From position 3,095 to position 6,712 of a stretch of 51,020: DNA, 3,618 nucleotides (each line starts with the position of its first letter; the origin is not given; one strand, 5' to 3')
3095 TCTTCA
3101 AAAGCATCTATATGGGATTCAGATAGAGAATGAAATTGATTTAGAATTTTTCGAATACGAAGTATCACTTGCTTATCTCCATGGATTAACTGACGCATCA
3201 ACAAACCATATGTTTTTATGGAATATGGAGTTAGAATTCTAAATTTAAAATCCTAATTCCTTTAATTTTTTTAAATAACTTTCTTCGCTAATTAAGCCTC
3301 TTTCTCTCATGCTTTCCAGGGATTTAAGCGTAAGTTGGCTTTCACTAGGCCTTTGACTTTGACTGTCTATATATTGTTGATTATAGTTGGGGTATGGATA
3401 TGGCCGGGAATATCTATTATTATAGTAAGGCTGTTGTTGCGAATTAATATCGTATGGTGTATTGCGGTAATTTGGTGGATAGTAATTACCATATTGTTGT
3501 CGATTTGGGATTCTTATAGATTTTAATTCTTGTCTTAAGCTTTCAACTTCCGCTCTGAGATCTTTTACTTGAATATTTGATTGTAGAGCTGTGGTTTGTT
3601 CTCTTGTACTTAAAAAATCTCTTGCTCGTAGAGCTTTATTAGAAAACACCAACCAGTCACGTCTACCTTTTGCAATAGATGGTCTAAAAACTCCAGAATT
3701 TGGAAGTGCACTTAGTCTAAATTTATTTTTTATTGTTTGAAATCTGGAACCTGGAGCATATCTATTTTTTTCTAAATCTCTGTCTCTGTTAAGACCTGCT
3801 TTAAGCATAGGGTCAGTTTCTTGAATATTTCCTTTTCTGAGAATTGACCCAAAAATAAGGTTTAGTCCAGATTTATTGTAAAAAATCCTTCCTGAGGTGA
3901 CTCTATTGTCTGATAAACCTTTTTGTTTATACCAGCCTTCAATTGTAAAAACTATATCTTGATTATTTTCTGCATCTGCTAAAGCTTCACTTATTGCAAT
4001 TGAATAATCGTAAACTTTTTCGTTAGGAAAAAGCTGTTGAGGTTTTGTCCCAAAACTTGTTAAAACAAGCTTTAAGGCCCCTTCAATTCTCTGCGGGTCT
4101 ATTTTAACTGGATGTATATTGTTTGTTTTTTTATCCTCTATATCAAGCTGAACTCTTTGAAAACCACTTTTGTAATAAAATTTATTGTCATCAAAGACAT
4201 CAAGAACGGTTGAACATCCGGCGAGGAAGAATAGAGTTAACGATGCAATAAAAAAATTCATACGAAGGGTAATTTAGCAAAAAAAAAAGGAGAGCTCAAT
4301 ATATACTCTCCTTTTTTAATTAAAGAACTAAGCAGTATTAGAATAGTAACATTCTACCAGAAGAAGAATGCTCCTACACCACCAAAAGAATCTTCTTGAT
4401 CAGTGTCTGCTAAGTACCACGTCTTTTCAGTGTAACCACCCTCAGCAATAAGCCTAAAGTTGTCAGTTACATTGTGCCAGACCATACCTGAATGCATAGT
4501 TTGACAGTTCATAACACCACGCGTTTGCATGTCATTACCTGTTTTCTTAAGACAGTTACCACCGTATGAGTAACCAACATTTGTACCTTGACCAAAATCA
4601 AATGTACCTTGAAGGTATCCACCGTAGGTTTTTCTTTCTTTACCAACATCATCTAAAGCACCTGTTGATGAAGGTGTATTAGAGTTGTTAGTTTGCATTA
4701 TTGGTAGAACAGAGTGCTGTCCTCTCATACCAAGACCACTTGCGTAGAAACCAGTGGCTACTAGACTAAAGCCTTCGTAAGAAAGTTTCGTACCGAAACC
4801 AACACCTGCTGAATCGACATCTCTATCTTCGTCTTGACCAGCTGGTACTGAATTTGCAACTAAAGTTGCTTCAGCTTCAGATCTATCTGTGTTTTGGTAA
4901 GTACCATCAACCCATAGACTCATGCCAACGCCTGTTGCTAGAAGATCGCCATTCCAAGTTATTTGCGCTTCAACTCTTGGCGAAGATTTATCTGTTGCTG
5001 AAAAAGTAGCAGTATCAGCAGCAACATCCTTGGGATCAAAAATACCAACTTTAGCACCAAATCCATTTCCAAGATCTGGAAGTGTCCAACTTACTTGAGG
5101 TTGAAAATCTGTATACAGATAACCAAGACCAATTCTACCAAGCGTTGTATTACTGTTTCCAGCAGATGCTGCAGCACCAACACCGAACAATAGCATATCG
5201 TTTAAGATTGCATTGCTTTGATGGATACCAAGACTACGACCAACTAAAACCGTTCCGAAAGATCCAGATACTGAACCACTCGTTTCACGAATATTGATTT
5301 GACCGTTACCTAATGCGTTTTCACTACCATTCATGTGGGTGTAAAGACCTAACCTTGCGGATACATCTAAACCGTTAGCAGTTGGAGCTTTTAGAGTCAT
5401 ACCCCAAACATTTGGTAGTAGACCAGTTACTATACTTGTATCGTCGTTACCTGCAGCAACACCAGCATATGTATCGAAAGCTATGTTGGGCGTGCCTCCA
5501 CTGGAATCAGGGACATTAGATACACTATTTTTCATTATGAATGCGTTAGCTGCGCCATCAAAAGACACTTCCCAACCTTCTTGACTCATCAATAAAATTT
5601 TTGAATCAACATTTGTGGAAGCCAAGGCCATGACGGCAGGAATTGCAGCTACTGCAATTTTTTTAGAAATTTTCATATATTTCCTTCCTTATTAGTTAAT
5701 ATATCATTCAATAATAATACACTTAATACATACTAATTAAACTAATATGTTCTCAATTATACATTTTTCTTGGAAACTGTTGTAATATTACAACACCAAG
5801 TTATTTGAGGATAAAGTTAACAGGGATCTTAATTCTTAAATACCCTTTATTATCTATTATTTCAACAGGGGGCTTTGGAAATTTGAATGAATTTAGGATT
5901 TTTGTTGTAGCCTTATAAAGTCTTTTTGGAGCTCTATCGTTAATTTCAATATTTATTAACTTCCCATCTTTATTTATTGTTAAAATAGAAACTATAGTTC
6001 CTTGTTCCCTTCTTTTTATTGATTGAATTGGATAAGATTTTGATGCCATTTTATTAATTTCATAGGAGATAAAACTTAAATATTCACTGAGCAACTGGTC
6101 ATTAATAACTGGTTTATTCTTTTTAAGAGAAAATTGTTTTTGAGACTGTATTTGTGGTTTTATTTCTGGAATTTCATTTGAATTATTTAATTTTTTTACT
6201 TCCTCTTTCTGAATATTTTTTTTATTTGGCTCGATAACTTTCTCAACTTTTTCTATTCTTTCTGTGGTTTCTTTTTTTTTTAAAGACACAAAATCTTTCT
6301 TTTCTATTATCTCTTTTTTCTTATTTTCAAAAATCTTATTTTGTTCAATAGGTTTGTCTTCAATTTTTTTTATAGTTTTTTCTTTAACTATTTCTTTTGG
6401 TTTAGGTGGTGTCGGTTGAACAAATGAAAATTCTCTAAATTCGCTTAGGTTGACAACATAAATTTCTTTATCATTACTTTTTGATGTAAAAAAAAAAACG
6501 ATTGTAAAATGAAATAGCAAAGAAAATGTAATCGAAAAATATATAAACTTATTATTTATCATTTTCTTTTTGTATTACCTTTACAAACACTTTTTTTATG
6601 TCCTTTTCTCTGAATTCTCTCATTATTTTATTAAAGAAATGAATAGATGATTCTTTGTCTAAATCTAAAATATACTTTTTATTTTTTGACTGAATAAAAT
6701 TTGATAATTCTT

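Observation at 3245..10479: ABC importer and ExbB-ExbD-ExbD-TonB packed as one seven-gene string, followed by a porin-like OMP and a lipoprotein, with no TonB-dependent receptor in the window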

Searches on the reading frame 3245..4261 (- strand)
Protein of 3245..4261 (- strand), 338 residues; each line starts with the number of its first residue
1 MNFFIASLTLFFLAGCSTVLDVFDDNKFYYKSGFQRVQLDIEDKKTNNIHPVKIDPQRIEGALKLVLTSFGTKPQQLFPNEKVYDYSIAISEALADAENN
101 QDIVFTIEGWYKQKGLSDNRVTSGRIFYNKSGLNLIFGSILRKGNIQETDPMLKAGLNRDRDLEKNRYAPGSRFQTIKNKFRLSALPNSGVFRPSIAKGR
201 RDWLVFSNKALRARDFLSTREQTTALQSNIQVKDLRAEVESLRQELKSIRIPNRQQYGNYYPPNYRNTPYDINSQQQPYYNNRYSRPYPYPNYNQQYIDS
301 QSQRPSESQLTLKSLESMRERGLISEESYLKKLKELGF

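Call 3: search_protein_families(library=pfam, proteins=[window:3245-4261:-], max_evalue=0.01)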
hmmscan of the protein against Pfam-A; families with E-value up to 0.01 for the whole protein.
window:3245-4261:- (338 aa): 1 family
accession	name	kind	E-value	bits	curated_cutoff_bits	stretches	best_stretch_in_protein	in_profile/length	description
PF09851.14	SHOCT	-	0.0014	18.7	27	1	312-336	3-27/28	Short C-terminal domain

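Call 4: search_protein_families(library=ncbifam, proteins=[window:3245-4261:-], max_evalue=0.01)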
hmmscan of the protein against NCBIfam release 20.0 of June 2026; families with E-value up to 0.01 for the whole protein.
window:3245-4261:- (338 aa): 0 families

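Call 99: search_solved_structures(query=A4, max_evalue=1)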
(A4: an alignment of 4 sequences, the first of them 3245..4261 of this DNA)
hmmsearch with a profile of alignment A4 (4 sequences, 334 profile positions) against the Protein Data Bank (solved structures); distinct sequences matched with E-value up to 1: 6.
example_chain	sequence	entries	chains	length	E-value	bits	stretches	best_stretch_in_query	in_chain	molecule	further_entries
4cpc_A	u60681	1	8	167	0.0078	18.8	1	232-333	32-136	SYNAPTONEMAL COMPLEX PROTEIN 3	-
2cod_A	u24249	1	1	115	0.071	15.6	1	189-233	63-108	Centaurin-delta 1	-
6r5k_N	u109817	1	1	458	0.25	13.8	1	127-162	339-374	PAN2-PAN3 deadenylation complex subunit PAN3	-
4xr7_L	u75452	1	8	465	0.26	13.8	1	127-162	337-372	PAB-dependent poly(A)-specific ribonuclease subunit PAN3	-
6r5k_O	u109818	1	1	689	0.42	13.1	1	127-162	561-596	PAN2-PAN3 deadenylation complex subunit PAN3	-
8h25_A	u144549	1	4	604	0.52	12.8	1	101-130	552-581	Beta-galactosidase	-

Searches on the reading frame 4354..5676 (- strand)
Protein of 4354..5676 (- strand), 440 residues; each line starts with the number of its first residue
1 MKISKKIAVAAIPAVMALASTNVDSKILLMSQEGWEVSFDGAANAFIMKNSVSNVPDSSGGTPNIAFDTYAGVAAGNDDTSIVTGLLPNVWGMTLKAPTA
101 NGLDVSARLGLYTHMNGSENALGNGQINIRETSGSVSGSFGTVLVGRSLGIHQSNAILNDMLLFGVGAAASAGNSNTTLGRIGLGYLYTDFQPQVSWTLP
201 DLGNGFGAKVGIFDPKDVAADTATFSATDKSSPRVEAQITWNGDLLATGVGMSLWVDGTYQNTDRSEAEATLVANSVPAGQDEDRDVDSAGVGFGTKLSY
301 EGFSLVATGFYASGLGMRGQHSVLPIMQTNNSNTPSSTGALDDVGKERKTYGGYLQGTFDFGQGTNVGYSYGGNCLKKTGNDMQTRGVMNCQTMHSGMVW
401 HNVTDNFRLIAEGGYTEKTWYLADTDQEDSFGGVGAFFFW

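Call 3: search_protein_families(library=pfam, proteins=[window:4354-5676:-], max_evalue=0.01)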
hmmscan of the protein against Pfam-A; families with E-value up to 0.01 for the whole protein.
window:4354-5676:- (440 aa): 0 families

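Call 4: search_protein_families(library=ncbifam, proteins=[window:4354-5676:-], max_evalue=0.01)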
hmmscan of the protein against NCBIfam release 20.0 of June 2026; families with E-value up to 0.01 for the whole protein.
window:4354-5676:- (440 aa): 0 families

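Call 12: search_solved_structures(query=window:4354-5676:-, max_evalue=10)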
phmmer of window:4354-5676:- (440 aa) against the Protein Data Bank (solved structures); distinct sequences matched with E-value up to 10: 0.

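Call 15: find_homologous_proteins(query=window:4354-5676:-, max_evalue=0.001)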
Query window:4354-5676:- (440 aa): 539 proteins with E <= 0.001 among 8000 candidates; the best 120 are listed.
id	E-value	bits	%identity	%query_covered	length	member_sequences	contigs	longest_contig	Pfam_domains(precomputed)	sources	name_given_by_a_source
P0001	6.8e-289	976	99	100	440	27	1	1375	-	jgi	jgi:hypothetical protein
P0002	2.4e-281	951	96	100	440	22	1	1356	-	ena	-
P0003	5.5e-280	946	95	100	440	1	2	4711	-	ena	-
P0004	3.7e-269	911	93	100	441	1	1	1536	-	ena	-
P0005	4.9e-257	871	89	100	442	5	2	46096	-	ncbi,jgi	-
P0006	8.8e-245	830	90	93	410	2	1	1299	-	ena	-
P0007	9.3e-236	801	82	100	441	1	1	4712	-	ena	-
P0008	1.0e-234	797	81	100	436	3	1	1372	-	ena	-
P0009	4.0e-233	792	83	100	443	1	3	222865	-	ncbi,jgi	-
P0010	1.9e-232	790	82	100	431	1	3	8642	-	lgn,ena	-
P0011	1.9e-232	790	82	100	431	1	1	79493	-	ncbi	ncbi:MAG: hypothetical protein ACJ0G4_06830 [Alphaproteobacteria bacterium]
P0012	1.8e-231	787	82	100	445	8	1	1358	-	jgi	-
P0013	4.7e-231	785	82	100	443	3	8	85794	-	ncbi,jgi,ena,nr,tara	ncbi:MAG: hypothetical protein CBC25_03765 [Pelagibacteraceae bacterium TMED65]|nr:hypothetical prot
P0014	6.4e-231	785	81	100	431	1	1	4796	-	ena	-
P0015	9.3e-231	784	80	100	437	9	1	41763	-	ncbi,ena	-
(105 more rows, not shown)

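Call 22: search_protein_representatives(protein=window:4354-5676:-)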
Query: 440 residues. Proteins with E-value up to 0.001 (for the whole library): 538; up to 1e-10: 342; up to 1e-30: 54. The best 150 are listed.
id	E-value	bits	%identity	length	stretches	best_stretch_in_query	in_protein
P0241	2.9e-145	500.8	65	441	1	1-440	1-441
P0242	1.7e-141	488.4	83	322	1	1-292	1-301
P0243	4.9e-115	401.2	56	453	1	1-440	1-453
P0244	1.4e-113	396.4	80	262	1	137-385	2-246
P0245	6.8e-83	295.3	49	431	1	1-440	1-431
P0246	6.3e-74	265.8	72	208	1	201-399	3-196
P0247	2.8e-67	243.9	64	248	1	1-222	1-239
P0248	3.1e-62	227.2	84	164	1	30-158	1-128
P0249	4.4e-61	223.5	41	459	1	5-440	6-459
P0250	6.0e-61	223.0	41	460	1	5-440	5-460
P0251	3.1e-59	217.4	85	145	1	335-440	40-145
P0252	6.8e-58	212.9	38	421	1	3-440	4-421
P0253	2.1e-57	211.3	76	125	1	317-440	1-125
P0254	8.6e-56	206.0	40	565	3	10-222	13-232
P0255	8.1e-55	202.8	43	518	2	5-220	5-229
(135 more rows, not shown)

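Call 24: search_protein_families(library=pfam, alignment_id=A2, max_evalue=0.01)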
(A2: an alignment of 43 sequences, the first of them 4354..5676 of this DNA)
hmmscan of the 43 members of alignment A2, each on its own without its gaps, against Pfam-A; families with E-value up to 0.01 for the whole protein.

A. member 1, window:4354-5676:- (440 aa): 0 families

B. families by the number of members that match (of 43 scanned): 2 families
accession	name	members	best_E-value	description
PF13609.12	Porin_4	15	1.1e-26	Gram-negative porin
PF13505.12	OMP_b-brl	1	3.4e-06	Outer membrane protein beta-barrel domain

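Call 25: search_solved_structures(query=A2, max_evalue=1)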
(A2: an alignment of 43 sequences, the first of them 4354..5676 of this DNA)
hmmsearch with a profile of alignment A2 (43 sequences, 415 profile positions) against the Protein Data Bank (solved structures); distinct sequences matched with E-value up to 1: 1.
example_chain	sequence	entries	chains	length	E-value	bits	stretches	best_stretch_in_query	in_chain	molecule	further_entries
2f3l_A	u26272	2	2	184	0.22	13.5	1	257-331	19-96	RFR-Domain | pentapeptide repeat protein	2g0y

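Call 26: predict_structure(alignment_id=A1)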
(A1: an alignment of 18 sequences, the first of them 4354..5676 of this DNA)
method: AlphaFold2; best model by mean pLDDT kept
length: 440 residues; sequences in the alignment: 18
mean_pLDDT: 35.7   pTM: 0.30
mean pLDDT of the five models: 35.7, 30.4, 30.1, 29.0, 25.2
residues with pLDDT >= 90: 0; 70-90: 0; 50-70: 74; < 50: 366
segments of 3 or more residues with pLDDT < 50: 1-195, 216-230, 262-274, 276-287, 314-355, 361-440
pLDDT, mean of each block of 10 residues (from residue 1): 28 26 24 30 29 32 29 27 26 32 30 25 25 26 24 23 21 26 23 49 63 46 37 57 55 59 46 46 47 59 54 41 33 36 43 45 41 40 37 35 27 21 27 21
secondary structure, 60 per line:
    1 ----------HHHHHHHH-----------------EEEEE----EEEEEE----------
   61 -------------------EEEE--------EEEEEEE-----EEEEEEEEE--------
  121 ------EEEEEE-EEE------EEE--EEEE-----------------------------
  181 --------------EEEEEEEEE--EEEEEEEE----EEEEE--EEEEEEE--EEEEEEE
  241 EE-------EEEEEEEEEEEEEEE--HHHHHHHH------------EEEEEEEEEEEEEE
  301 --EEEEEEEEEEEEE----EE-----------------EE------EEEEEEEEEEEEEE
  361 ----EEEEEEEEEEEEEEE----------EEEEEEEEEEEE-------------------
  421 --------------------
elements in order: H11-18 E36-40 E45-50 E80-83 E92-98 E104-112 E127-132 E134-136 E143-145 E148-151 E195-203 E206-213 E218-222 E225-231 E234-242 E250-264 H267-274 E287-300 E303-315 E347-360 E365-379 E390-401

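Call 40: predict_structure(alignment_id=A2)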
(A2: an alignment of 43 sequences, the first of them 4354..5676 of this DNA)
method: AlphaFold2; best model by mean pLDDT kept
length: 440 residues; sequences in the alignment: 43
mean_pLDDT: 84.6   pTM: 0.85
mean pLDDT of the five models: 84.6, 82.7, 82.5, 81.3, 80.8
residues with pLDDT >= 90: 280; 70-90: 74; 50-70: 50; < 50: 36
segments of 3 or more residues with pLDDT < 50: 1-24, 325-330
pLDDT, mean of each block of 10 residues (from residue 1): 32 31 54 83 93 73 52 70 91 95 97 76 73 97 97 96 85 68 93 97 94 95 90 98 89 98 94 86 86 98 98 92 53 65 92 98 97 94 80 97 96 95 88 95
secondary structure, 60 per line:
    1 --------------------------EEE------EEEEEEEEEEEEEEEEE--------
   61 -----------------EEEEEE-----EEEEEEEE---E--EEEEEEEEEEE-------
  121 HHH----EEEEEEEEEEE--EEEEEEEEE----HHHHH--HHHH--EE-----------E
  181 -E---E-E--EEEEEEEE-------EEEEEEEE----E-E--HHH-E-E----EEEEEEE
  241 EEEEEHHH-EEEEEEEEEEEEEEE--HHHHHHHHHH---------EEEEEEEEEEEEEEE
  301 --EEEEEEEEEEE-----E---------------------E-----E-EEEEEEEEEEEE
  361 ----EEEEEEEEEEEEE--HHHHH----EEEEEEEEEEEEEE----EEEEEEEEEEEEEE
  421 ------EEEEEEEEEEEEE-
elements in order: E27-29 E36-52 E78-83 E89-96 E103-113 E128-138 E141-149 H154-158 H161-164 E191-198 E206-213 E234-245 E250-264 H267-276 E286-300 E303-313 E349-360 E365-377 H380-384 E389-402 E407-420 E427-439

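Call 46: fold_search(model_id=the predicted structure, library=pdb)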
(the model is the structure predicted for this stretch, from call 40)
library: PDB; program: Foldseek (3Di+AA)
matches with E <= 10: 976; with E <= 0.001: 234
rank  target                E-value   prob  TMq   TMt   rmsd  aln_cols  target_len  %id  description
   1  6eus_A                1.1e-15  1.00  0.64  0.80   5.6       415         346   15  Crystal structure of the outer membrane channel DcaP of Acinetobacter baumannii (released 2018-11-14)
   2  8jto                  1.2e-15  1.00  0.50  0.62   8.6       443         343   12  Outer membrane porin of Burkholderia pseudomallei (BpsOmp38) in complex with ceftazidime (released 2024-06-26)
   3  2fgq                  2.5e-15  1.00  0.57  0.74   6.1       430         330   13  High resolution X-ray structure of Omp32 in complex with malate (released 2006-01-31)
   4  1e54_A                9.7e-15  1.00  0.56  0.73   5.8       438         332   14  Anion-selective porin from Comamonas acidovorans (released 2001-07-12)
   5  8wv0_B                2.5e-14  1.00  0.50  0.65   7.6       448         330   11  Outer membrane porin of Burkholderia pseudomallei (BpsOmp38) (released 2024-10-30)
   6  3a2s_X                2.7e-14  1.00  0.58  0.73   7.6       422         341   14  Crystal Structure of outer membrane protein PorB from Neisseria meningitidis in complex with sucrose (released 2010-04-07)
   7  8wv0_A                5.3e-14  1.00  0.50  0.65   7.5       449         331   11  Outer membrane porin of Burkholderia pseudomallei (BpsOmp38) (released 2024-10-30)
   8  7de8                  3.8e-13  1.00  0.57  0.73   7.7       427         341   14  Crystal Structure of outer membrane protein PorB with G103K mutations from Neisseria meningitidis W135 (released 2021-03-31)
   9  6ehb_B                4.2e-13  1.00  0.51  0.68   7.6       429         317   12  OmpU, an outer membrane protein, of Vibrio cholerae (released 2018-04-25)
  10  6ehd                  5.5e-13  1.00  0.51  0.67   7.8       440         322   12  OmpT (in-vitro folded), an outer membrane protein of Vibrio cholerae (released 2018-04-25)
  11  4d64_A                5.8e-13  1.00  0.54  0.65   7.2       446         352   13  Structure of porin Omp-Pst1 from P. stuartii; the crystallographic symmetry generates a dimer of trimers. (released 2016-03-09)
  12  6ehe                  6.7e-13  1.00  0.51  0.71   7.5       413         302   13  OmpTdeltaL8 (loop L8 deletion mutant of OmpT), an outer membrane protein of Vibrio cholerae (released 2018-04-25)
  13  5mdo_A                8.3e-13  1.00  0.49  0.61   7.3       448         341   11  Crystal structure of in vitro folded Chitoporin VhChip from Vibrio harveyi (crystal form I) (released 2017-12-20)
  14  3wi4                  9.3e-13  1.00  0.52  0.72   6.6       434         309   12  Crystal structure of wild-type PorB from Neisseria meningitidis serogroup B (released 2014-01-01)
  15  6ehb_A                1.0e-12  1.00  0.50  0.67   7.5       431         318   11  OmpU, an outer membrane protein, of Vibrio cholerae (released 2018-04-25)
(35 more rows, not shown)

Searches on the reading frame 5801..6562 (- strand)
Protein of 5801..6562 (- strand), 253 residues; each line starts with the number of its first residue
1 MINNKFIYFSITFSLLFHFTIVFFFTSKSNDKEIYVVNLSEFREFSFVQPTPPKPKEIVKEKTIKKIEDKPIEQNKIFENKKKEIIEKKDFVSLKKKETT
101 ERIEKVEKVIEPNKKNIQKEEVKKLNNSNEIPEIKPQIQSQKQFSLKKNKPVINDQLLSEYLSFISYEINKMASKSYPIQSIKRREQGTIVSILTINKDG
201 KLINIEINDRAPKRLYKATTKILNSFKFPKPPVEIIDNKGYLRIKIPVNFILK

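Call 3: search_protein_families(library=pfam, proteins=[window:5801-6562:-], max_evalue=0.01)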
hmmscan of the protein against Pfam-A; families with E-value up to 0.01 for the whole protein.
window:5801-6562:- (253 aa): 1 family
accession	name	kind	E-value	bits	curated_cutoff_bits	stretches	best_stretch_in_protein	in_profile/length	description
PF03544.19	TonB_C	-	1.2e-09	38.9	24.6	1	175-252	3-79/79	Gram-negative bacterial TonB protein C-terminal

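Call 4: search_protein_families(library=ncbifam, proteins=[window:5801-6562:-], max_evalue=0.01)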
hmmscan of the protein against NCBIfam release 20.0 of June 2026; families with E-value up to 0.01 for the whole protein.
window:5801-6562:- (253 aa): 1 family
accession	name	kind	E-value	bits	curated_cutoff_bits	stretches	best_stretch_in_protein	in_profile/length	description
TIGR01352.1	tonB_Cterm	subfamily_domain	3.9e-06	27.1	27.1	1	176-252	2-75/76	TonB family protein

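Call 111: search_solved_structures(query=window:5801-6562:-, max_evalue=1, show_alignments=2)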
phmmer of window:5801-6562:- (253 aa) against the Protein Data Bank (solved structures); distinct sequences matched with E-value up to 1: 3.
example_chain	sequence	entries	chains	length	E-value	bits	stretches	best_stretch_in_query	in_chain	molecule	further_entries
2k9k_A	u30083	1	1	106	0.00095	22.2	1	176-240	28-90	TonB2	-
6i97_D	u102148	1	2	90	0.77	12.7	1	174-220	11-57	Protein TonB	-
6fip_A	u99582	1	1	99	0.86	12.6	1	172-220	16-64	Protein TonB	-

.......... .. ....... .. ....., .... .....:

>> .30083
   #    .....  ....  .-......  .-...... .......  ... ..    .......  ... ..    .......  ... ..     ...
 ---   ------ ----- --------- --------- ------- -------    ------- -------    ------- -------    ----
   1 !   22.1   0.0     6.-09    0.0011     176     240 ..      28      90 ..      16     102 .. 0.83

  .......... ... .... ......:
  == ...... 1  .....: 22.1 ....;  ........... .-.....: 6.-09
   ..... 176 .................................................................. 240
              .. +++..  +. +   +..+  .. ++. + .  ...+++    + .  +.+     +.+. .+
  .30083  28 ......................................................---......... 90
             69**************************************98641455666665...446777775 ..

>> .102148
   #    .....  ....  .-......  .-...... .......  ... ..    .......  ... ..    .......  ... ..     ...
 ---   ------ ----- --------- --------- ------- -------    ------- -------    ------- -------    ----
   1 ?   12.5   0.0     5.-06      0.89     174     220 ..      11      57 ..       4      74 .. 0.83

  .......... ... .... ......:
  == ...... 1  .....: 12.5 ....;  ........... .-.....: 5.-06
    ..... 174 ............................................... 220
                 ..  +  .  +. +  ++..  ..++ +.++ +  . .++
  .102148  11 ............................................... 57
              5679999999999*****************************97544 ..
